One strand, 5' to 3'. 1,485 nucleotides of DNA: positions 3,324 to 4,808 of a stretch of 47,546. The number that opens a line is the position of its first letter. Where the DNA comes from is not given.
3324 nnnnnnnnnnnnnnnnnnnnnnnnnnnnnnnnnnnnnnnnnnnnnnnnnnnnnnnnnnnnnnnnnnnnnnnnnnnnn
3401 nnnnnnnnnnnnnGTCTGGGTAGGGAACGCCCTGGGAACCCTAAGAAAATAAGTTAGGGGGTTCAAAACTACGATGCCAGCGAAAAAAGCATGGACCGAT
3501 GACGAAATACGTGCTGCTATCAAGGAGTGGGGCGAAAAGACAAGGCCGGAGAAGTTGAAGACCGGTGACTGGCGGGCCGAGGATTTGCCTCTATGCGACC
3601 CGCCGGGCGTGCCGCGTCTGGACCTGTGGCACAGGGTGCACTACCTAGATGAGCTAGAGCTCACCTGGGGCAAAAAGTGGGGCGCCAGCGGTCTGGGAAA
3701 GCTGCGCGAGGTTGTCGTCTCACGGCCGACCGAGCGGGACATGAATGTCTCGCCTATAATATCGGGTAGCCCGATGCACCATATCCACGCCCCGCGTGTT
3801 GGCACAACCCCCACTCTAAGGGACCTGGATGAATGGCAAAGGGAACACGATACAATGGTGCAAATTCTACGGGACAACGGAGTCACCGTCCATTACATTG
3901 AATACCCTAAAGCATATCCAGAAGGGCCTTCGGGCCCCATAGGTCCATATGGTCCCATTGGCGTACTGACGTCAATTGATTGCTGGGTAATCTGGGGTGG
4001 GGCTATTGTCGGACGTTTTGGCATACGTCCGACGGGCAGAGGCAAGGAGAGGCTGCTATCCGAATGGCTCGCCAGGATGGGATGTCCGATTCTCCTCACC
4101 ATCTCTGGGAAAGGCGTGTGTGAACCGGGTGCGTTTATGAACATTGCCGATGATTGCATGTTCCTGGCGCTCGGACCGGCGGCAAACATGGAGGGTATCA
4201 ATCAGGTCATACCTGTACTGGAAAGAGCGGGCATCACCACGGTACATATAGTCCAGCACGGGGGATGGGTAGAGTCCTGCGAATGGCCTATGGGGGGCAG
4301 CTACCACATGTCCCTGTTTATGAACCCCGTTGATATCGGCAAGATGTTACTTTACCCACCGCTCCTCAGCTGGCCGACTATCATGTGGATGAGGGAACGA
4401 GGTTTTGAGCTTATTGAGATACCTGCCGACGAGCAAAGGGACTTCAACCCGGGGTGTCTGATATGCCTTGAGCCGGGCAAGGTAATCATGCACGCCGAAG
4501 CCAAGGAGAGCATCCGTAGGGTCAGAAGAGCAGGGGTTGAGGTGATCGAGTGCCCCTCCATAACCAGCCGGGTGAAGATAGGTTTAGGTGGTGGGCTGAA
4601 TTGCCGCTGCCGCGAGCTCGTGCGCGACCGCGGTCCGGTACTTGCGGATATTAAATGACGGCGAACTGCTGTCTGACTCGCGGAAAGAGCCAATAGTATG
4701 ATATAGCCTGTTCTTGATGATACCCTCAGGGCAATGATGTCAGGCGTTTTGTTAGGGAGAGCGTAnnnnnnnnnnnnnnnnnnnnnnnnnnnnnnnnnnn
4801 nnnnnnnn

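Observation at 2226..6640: TRAP transporter with an amidinotransferase-superfamily enzyme inserted between dctP and dctQM (cassette 1 of 2)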

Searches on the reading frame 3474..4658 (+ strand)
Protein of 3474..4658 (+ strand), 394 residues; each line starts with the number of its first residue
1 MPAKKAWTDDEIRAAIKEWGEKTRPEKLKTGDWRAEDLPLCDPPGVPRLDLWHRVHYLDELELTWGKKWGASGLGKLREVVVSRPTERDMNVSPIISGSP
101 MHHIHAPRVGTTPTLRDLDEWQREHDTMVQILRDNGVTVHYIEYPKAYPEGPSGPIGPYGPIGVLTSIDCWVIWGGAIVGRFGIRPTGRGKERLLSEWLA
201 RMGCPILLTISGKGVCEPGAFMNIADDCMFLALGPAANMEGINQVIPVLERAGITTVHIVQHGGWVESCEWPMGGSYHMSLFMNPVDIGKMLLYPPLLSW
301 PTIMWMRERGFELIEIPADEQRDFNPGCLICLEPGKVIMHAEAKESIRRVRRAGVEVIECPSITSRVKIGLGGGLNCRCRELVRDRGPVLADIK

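Call 3: search_protein_families(library=pfam, proteins=[window:3474-4658:+], max_evalue=0.01)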
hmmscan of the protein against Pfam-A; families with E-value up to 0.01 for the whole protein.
window:3474-4658:+ (394 aa): 2 families
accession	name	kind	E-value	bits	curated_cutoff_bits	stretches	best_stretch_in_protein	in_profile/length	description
PF02274.22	ADI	-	3.3e-08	33.4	22.8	2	118-143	11-36/377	Arginine deiminase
PF19420.4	DDAH_eukar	-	0.0013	18.5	23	0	123-149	30-58/291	N,N dimethylarginine dimethylhydrolase, eukaryotic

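Call 4: search_protein_families(library=ncbifam, proteins=[window:3474-4658:+], max_evalue=0.01)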
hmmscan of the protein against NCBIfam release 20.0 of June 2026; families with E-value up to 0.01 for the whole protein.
window:3474-4658:+ (394 aa): 4 families
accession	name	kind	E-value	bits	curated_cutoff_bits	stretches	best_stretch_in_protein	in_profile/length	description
TIGR01078.1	arcA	equivalog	4.7e-07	28.9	489.1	0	72-143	5-66/408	arginine deiminase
NF002381.0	PRK01388.1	subfamily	3.3e-06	26.2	414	0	72-143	10-71/405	arginine deiminase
NF045658.1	DiMArgaseDdah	equivalog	5.9e-06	26.3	450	0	176-257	74-153/254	dimethylargininase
NF045660.1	DiMthArgaseDdahStm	equivalog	0.0084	15.9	340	0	172-259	68-152/249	dimethylargininase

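Call 6: search_solved_structures(query=window:3474-4658:+, max_evalue=1, show_alignments=3)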
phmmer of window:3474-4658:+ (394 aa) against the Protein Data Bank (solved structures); distinct sequences matched with E-value up to 1: 11.
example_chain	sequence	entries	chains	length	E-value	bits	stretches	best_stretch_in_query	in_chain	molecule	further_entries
9azg_A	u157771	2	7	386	2.9e-50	174.4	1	24-394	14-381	2-nitroimidazole nitrohydrolase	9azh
9b01_A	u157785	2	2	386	5.1e-49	170.3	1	24-394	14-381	2-nitroimidazole nitrohydrolase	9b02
3rhy_A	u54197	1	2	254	0.00054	21.9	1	177-255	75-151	N(G),N(G)-dimethylarginine dimethylaminohydrolase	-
3bpb_A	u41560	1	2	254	0.00056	21.9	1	177-255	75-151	dimethylarginine dimethylaminohydrolase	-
1h70_A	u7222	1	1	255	0.0022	19.9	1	177-255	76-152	NG, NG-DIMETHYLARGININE DIMETHYLAMINOHYDROLASE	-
2aci_A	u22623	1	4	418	0.02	16.8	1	325-385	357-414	Arginine deiminase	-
2abr_A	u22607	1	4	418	0.02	16.8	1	325-385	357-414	Arginine deiminase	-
2aaf_A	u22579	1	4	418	0.02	16.7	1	325-385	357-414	Arginine deiminase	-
1rxx_A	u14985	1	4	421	0.02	16.7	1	325-385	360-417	Arginine deiminase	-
2a9g_A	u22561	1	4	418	0.039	15.8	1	325-385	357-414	Arginine deiminase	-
4bof_A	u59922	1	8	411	0.25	13.2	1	74-144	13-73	ARGININE DEIMINASE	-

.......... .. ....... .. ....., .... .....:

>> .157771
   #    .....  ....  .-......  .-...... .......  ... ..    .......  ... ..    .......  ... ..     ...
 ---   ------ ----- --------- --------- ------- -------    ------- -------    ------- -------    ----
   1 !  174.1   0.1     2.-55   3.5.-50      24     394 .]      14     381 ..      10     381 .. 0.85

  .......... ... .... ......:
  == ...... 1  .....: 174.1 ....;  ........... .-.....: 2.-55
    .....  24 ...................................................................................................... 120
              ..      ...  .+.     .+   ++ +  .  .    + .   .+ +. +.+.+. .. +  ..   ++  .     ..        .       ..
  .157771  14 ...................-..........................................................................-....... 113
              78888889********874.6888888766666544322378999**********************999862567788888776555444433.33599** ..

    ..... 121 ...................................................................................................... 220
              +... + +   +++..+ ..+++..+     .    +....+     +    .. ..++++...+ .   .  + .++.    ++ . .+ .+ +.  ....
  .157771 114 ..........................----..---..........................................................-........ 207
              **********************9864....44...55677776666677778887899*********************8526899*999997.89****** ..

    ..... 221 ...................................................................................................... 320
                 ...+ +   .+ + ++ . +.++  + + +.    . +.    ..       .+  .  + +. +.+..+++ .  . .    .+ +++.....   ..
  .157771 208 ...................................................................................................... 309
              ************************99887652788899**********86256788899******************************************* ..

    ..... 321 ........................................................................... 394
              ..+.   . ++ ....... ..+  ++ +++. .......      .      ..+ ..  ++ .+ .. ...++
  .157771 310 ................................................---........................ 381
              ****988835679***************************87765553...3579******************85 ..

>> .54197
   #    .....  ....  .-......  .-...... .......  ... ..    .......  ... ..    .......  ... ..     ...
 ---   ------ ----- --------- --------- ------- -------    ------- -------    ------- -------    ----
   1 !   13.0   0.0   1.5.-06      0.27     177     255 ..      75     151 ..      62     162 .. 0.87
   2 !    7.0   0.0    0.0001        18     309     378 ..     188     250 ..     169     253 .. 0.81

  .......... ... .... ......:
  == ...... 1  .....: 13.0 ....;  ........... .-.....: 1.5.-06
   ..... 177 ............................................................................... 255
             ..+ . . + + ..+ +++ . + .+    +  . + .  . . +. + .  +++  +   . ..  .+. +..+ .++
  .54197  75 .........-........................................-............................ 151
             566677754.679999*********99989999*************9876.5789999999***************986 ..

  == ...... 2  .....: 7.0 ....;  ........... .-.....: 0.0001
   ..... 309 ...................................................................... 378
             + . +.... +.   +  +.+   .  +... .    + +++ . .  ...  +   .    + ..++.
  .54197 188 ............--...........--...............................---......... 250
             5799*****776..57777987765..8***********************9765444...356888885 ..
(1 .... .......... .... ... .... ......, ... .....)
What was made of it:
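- The second carboxylate-binding Arg of DDAH (R132) is Ala (call 6).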

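Call 16: find_homologous_proteins(query=window:3474-4658:+, max_evalue=0.00001)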
Query window:3474-4658:+ (394 aa): 114 proteins with E <= 0.00001 among 6379 candidates.
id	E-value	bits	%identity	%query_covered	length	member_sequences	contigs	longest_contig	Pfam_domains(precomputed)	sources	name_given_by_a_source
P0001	4.4e-276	933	100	100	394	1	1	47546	PF02274.23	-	-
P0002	4.2e-176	604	64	100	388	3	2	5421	PF02274.23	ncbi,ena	-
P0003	6.8e-165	567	62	100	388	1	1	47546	PF02274.23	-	-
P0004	1.1e-139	484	56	99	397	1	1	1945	PF02274.23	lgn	-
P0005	4.3e-123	429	51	98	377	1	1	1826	PF02274.23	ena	-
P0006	5.0e-123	429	51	100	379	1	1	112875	PF19420.6,PF02274.23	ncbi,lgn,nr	ncbi:MAG: hypothetical protein HYX91_04625 [Chloroflexi bacterium]|nr:hypothetical protein [Chlorofl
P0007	2.2e-122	427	53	98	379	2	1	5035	PF19420.6,PF02274.23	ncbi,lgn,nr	ncbi:MAG: arginine deiminase family protein [Chloroflexota bacterium]|nr:arginine deiminase family p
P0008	5.4e-120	419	52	98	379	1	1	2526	PF02274.23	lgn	-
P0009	3.1e-119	417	51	99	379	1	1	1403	PF02274.23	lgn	-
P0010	2.2e-118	414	48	98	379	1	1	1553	PF19420.6,PF02274.23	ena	-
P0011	1.6e-117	411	50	98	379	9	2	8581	PF19420.6,PF02274.23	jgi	jgi:N-dimethylarginine dimethylaminohydrolase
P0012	1.3e-113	398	50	98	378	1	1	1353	PF02274.23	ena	-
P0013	4.9e-112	393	51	98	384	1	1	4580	PF02274.23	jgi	-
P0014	1.0e-110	389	48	100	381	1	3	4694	PF02274.23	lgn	-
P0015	3.0e-102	361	47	99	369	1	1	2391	PF19420.6,PF02274.23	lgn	-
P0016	1.1e-101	359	47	99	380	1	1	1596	PF02274.23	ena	-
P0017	5.6e-96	340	48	91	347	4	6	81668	PF02274.23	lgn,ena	-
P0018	5.9e-92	327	48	92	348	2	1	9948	PF02274.23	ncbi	ncbi:dimethylarginine dimethylaminohydrolase family protein [Chloroflexota bacterium]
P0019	3.1e-90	321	52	71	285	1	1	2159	PF02274.23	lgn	-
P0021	3.2e-83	298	44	92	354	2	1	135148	PF02274.23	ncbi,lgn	-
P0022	7.4e-79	284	41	95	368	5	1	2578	PF19420.6,PF02274.23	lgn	-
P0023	8.4e-73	264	39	93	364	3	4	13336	PF02274.23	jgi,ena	-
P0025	1.8e-68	249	40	87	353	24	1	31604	PF19420.6,PF02274.23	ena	-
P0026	3.8e-63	232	37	92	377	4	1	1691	PF02274.23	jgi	jgi:N-dimethylarginine dimethylaminohydrolase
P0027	5.1e-63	231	38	92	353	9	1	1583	PF02274.23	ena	-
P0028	3.3e-59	219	35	92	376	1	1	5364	PF02274.23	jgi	jgi:N-dimethylarginine dimethylaminohydrolase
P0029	8.4e-58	214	35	91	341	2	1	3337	PF19420.6,PF02274.23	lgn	-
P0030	3.1e-57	212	38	90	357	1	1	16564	PF02274.23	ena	-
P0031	9.7e-51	191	35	90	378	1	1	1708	PF02274.23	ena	-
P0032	1.1e-49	187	35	90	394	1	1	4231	PF02274.23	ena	-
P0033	2.1e-49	186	34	90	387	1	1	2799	PF02274.23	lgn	-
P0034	3.5e-49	186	32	93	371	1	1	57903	PF02274.23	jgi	jgi:N-dimethylarginine dimethylaminohydrolase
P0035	4.5e-49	185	35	89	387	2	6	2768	PF02274.23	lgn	-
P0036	5.3e-49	185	35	88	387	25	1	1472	PF02274.23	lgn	-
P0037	1.1e-48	184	34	87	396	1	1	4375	PF02274.23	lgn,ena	-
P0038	1.6e-48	184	35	89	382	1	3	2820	PF02274.23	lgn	-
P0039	3.0e-48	183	33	87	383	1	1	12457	PF02274.23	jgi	jgi:N-dimethylarginine dimethylaminohydrolase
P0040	3.4e-48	182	33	90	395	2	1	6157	PF02274.23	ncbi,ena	-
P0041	8.1e-48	181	34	89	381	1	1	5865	PF19420.6,PF02274.23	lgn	-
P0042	8.5e-48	181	33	97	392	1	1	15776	PF19420.6,PF02274.23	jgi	jgi:N-dimethylarginine dimethylaminohydrolase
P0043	9.4e-48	181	35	86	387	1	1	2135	PF02274.23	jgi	jgi:N-dimethylarginine dimethylaminohydrolase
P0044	1.7e-47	180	35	84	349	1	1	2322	PF02274.23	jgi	jgi:N-dimethylarginine dimethylaminohydrolase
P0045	3.4e-47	179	35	87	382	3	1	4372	PF02274.23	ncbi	-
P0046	4.1e-47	179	34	89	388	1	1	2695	PF02274.23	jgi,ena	-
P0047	5.3e-47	179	34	89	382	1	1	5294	PF02274.23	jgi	jgi:N-dimethylarginine dimethylaminohydrolase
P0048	6.4e-47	178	34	90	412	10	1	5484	PF02274.23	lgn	-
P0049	9.9e-47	178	34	93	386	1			PF02274.23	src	-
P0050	1.1e-46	177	34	90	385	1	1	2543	PF02274.23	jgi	jgi:N-dimethylarginine dimethylaminohydrolase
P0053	3.1e-46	176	34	86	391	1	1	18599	PF02274.23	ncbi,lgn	ncbi:MAG: dimethylarginine dimethylaminohydrolase family protein [Gammaproteobacteria bacterium]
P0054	3.2e-46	176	33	89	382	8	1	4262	PF02274.23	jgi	jgi:N-dimethylarginine dimethylaminohydrolase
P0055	4.8e-46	175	36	89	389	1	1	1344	PF02274.23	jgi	jgi:N-dimethylarginine dimethylaminohydrolase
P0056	5.1e-46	175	34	93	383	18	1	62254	PF02274.23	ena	-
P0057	6.7e-46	175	33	89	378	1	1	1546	PF02274.23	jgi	-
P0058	9.4e-46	174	33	89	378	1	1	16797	PF02274.23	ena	-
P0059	9.4e-46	174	33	89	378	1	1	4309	PF02274.23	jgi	-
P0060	1.0e-45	174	35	92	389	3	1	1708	PF02274.23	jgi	jgi:N-dimethylarginine dimethylaminohydrolase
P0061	2.1e-45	173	34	89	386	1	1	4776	PF19420.6,PF02274.23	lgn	-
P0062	2.7e-45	173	34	89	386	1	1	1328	PF19420.6,PF02274.23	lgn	-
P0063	2.7e-45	173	34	89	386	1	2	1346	PF19420.6,PF02274.23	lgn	-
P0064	3.0e-45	173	34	89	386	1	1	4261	PF19420.6,PF02274.23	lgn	-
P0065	4.0e-45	172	34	89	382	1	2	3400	PF19420.6,PF02274.23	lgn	-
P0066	4.3e-45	172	34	89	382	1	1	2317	PF19420.6,PF02274.23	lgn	-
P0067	4.3e-45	172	34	89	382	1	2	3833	PF19420.6,PF02274.23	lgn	-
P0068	5.1e-45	172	34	89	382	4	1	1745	PF19420.6,PF02274.23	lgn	-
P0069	7.1e-45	172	34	85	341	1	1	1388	PF19420.6,PF02274.23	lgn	-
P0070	7.1e-45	172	35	90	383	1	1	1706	PF02274.23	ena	-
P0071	8.1e-45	171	34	91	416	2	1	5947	PF02274.23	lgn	-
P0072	1.2e-44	171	32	93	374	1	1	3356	PF19420.6,PF02274.23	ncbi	-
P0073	1.6e-44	170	33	93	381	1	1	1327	PF02274.23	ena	-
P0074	4.8e-44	169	33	87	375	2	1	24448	PF19420.6,PF02274.23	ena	-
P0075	7.6e-44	168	33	92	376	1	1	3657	PF02274.23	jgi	-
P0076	9.9e-44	168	32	92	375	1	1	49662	PF19420.6,PF02274.23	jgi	-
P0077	1.2e-43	168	33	89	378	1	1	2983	PF02274.23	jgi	jgi:N-dimethylarginine dimethylaminohydrolase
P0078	1.5e-43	167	32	93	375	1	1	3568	PF19420.6,PF02274.23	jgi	jgi:N-dimethylarginine dimethylaminohydrolase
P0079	1.5e-43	167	33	92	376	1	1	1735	PF02274.23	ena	-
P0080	1.5e-43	167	32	93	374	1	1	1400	PF02274.23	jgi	jgi:N-dimethylarginine dimethylaminohydrolase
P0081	2.3e-43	167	33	92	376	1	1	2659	PF02274.23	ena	-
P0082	3.2e-43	166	33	92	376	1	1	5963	PF02274.23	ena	-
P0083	4.1e-43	166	33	92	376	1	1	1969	PF02274.23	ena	-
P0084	4.6e-43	166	33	92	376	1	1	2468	PF02274.23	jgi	-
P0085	4.6e-43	166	33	92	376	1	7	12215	PF02274.23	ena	-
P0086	4.6e-43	166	33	92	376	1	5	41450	PF02274.23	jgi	jgi:N-dimethylarginine dimethylaminohydrolase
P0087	4.6e-43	166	33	92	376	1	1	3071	PF02274.23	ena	-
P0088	4.6e-43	166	33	92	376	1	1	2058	PF02274.23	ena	-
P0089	5.0e-43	165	33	92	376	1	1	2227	PF02274.23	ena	-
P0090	5.1e-43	165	31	93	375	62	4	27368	PF19420.6,PF02274.23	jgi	jgi:N-dimethylarginine dimethylaminohydrolase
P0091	7.1e-43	165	33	89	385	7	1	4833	PF19420.6,PF02274.23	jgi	jgi:N-dimethylarginine dimethylaminohydrolase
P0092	1.1e-42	164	33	87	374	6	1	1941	PF02274.23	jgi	jgi:N-dimethylarginine dimethylaminohydrolase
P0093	2.4e-42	163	34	89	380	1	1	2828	PF02274.23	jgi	jgi:N-dimethylarginine dimethylaminohydrolase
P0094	3.0e-42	163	33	89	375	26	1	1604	PF19420.6,PF02274.23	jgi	jgi:N-dimethylarginine dimethylaminohydrolase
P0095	3.2e-42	163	32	89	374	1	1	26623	PF02274.23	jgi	jgi:N-dimethylarginine dimethylaminohydrolase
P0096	1.2e-41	161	32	92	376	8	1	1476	PF19420.6,PF02274.23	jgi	jgi:N-dimethylarginine dimethylaminohydrolase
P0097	1.5e-41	161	33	89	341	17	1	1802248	PF19420.6,PF02274.23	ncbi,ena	-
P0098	2.8e-41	160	32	89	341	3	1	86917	PF02274.23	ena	-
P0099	1.2e-40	158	33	89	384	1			PF02274.23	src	-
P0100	9.6e-11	59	29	85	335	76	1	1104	PF19420.6,PF02274.23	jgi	jgi:N-dimethylarginine dimethylaminohydrolase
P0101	8.4e-10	56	28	84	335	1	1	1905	PF19420.6,PF02274.23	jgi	jgi:N-dimethylarginine dimethylaminohydrolase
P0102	4.9e-9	53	27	84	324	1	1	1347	PF19420.6,PF02274.23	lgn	-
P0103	2.2e-8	51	28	84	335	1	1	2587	PF19420.6,PF02274.23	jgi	jgi:N-dimethylarginine dimethylaminohydrolase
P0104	2.4e-8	51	24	81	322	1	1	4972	PF02274.23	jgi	jgi:arginine deiminase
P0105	3.2e-8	51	27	84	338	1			PF19420.6,PF02274.23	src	-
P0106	3.3e-8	51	28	84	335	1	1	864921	PF19420.6,PF02274.23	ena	-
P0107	3.7e-8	51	28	84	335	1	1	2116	PF19420.6,PF02274.23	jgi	jgi:N-dimethylarginine dimethylaminohydrolase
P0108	1.6e-7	48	29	68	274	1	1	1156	PF19420.6,PF02274.23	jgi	jgi:N-dimethylarginine dimethylaminohydrolase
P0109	4.1e-7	47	25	81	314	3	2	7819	PF19420.6,PF02274.23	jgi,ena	-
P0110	6.4e-7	46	27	84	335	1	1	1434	PF19420.6,PF02274.23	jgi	jgi:N-dimethylarginine dimethylaminohydrolase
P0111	9.5e-7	46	27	84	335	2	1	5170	PF19420.6,PF02274.23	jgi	jgi:N-dimethylarginine dimethylaminohydrolase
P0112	1.2e-6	46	29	54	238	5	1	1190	PF19420.6,PF02274.23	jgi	jgi:N-dimethylarginine dimethylaminohydrolase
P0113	1.3e-6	45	27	84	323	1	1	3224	PF19420.6,PF02274.23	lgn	-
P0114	5.7e-6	43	28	54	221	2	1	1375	PF19420.6,PF02274.23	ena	-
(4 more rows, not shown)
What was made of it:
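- Public annotation calls them DDAH or ADI family (call 16).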

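Call 18: find_encoding_contigs(protein=P0006, flank=8000, max_places=2)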
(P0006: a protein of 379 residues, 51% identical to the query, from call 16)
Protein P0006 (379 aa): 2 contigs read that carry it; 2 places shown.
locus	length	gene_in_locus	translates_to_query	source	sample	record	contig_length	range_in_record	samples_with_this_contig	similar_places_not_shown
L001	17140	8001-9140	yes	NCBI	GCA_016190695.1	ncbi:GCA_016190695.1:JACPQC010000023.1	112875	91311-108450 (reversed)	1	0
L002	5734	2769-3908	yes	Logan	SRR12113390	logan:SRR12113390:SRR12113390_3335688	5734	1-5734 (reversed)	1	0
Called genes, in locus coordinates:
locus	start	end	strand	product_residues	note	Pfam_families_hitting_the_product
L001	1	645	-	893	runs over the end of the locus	PF00724:Oxidored_FMN, PF14691:Fer4_20, PF01262:AlaDh_PNT_C (faint), PF00070:Pyr_redox (faint), PF01266:DAO (weak), PF01593:Amino_oxidase (faint), PF07992:Pyr_redox_2, PF13450:NAD_binding_8, +2 more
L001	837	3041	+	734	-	PF01966:HD, PF13328:HD_4, PF04607:RelA_SpoT, PF02824:TGS, PF19296:RelA_AH, PF28438:RelA_RIS, PF01842:ACT (weak), PF13291:ACT_4, +1 more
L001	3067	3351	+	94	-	PF01649:Ribosomal_S20p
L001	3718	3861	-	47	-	PF06397:Desulfoferrod_N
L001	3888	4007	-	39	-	PF06397:Desulfoferrod_N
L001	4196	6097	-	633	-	PF00012:HSP70, PF06723:MreB_Mbl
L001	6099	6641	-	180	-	PF01025:GrpE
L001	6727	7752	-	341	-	PF01628:HrcA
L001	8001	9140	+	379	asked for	PF19420:DDAH_eukar (faint), PF02274:ADI (weak)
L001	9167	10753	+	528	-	PF20695:UbiD_N (weak), PF01977:UbiD, PF20696:UbiD_C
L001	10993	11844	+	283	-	PF03480:DctP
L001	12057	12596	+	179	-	PF04290:DctQ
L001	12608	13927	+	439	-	PF06808:DctM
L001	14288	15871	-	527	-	PF01977:UbiD, PF20696:UbiD_C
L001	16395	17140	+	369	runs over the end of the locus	PF03401:TctC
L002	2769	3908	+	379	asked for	PF19420:DDAH_eukar (faint), PF02274:ADI (weak)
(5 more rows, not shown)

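Call 19: find_encoding_contigs(protein=P0017, flank=8000, max_places=3)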
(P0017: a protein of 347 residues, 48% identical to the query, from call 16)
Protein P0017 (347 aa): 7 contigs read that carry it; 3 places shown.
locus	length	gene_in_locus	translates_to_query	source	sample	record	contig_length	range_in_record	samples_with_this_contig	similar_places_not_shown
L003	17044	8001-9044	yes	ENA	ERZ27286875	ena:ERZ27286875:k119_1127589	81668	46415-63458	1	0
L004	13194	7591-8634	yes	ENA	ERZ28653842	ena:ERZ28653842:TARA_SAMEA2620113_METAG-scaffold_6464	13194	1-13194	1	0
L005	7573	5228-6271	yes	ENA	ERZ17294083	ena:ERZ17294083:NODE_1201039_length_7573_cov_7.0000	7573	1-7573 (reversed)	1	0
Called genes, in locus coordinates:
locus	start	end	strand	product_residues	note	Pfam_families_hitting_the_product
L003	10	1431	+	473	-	PF18073:Zn_ribbon_LapB, PF13481:AAA_25, PF00154:RecA_N (weak), PF03796:DnaB_C (faint), PF06745:ATPase, PF13191:AAA_16 (weak), PF13541:ChlI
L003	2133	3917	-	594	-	PF13522:GATase_6, PF13537:GATase_7, PF01380:SIS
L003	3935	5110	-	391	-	PF00483:NTP_transferase, PF12804:NTP_transf_3, PF25084:LbH_EIF2B, PF00132:Hexapep (weak), PF25087:GMPPB_C, PF24894:Hexapep_GlmU (weak), PF25084:LbH_EIF2B (weak)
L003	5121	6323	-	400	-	PF00483:NTP_transferase, PF01128:IspD (weak), PF12804:NTP_transf_3, PF25084:LbH_EIF2B, PF25087:GMPPB_C, PF00132:Hexapep (weak), PF14602:Hexapep_2 (weak)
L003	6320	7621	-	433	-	PF02878:PGM_PMM_I, PF02879:PGM_PMM_II, PF02880:PGM_PMM_III, PF00408:PGM_PMM_IV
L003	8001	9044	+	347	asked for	PF02274:ADI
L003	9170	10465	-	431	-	PF01964:ThiC_Rad_SAM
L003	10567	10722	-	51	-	-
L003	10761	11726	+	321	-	PF05569:Peptidase_M56, PF01435:Peptidase_M48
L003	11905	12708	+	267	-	PF00142:Fer4_NifH (weak), PF01656:CbiA, PF02374:ArsA_ATPase (weak), PF10609:ParA (weak), PF13614:AAA_31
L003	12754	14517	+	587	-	PF01268:FTHFS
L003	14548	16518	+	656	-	PF00111:Fer2, PF17650:RACo_linker, PF17651:Raco_middle, PF14574:RACo_C_ter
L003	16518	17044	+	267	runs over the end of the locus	PF01656:CbiA, PF13614:AAA_31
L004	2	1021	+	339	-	?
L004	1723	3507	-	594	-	PF13522:GATase_6, PF13537:GATase_7, PF01380:SIS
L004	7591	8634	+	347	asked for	PF02274:ADI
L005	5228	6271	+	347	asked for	PF02274:ADI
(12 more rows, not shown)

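Call 22: find_encoding_contigs(protein=P0002, flank=8000, max_places=3)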
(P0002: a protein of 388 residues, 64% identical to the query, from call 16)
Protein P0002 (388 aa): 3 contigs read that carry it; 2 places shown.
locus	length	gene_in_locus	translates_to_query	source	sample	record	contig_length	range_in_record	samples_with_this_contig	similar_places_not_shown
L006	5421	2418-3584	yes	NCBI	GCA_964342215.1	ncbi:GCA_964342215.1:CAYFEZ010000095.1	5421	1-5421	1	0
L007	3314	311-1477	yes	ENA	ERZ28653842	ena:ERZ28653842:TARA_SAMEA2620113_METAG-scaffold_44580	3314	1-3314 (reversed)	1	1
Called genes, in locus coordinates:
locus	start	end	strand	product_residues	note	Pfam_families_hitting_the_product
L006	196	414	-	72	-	PF12797:Fer4_2 (faint), PF00037:Fer4 (weak), PF12837:Fer4_6 (weak), PF13237:Fer4_10, PF13459:Fer4_15 (faint), PF14697:Fer4_21 (weak), PF12838:Fer4_7, PF13187:Fer4_9, +1 more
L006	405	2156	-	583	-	PF00890:FAD_binding_2, PF01266:DAO, PF03486:HI0933_like (weak), PF07992:Pyr_redox_2 (faint), PF12831:FAD_oxidored (weak), PF02910:Succ_DH_flav_C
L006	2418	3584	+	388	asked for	PF02274:ADI (faint)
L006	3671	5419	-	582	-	?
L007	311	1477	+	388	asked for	PF02274:ADI (faint)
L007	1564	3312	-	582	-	?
